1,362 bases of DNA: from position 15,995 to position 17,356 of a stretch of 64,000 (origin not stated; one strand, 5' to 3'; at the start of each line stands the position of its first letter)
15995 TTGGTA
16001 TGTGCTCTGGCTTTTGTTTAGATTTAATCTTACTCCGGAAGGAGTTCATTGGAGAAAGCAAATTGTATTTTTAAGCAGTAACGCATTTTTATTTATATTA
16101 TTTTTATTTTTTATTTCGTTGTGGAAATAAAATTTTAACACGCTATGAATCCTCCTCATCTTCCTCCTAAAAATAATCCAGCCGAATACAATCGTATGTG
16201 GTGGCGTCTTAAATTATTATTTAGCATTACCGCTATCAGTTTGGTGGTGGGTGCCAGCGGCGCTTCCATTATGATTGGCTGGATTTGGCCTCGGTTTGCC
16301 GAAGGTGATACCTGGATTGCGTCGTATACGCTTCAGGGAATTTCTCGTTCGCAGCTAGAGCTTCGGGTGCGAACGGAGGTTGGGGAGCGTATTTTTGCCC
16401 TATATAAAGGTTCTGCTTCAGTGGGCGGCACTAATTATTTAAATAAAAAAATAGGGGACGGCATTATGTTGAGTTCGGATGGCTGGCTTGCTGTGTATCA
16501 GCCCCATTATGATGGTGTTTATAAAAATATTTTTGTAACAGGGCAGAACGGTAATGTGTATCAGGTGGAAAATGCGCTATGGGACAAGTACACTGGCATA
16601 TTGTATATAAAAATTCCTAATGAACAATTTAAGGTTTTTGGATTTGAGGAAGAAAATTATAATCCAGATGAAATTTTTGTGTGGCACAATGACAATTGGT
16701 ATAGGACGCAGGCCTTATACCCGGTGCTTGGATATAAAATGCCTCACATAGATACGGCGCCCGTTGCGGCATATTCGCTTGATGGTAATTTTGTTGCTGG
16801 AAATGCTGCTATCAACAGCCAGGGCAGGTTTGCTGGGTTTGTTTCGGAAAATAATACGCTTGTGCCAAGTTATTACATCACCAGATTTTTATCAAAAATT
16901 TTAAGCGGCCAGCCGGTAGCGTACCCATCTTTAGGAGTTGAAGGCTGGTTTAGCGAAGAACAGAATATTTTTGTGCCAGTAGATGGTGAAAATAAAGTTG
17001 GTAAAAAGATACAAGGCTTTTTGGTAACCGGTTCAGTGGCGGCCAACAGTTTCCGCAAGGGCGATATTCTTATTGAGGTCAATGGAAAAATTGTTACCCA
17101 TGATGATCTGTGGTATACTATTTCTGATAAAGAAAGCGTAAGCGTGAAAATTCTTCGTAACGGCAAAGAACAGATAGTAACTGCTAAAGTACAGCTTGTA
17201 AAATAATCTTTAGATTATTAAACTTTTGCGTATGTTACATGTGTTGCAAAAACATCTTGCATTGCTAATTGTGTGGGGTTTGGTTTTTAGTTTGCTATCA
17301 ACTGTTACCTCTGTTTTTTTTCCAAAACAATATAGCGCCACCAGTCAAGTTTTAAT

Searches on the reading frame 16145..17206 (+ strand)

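Call 18: search_protein_families(library=ncbifam, proteins=[window:16145-17206:+], max_evalue=0.00001)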
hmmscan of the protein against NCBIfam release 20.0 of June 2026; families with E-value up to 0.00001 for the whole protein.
window:16145-17206:+ (353 aa): 1 family
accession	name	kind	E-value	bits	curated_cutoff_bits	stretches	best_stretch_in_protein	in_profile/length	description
TIGR02037.1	degP_htrA_DO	subfamily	1.8e-07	30.5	416.2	1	212-350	190-328/434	Do family serine endopeptidase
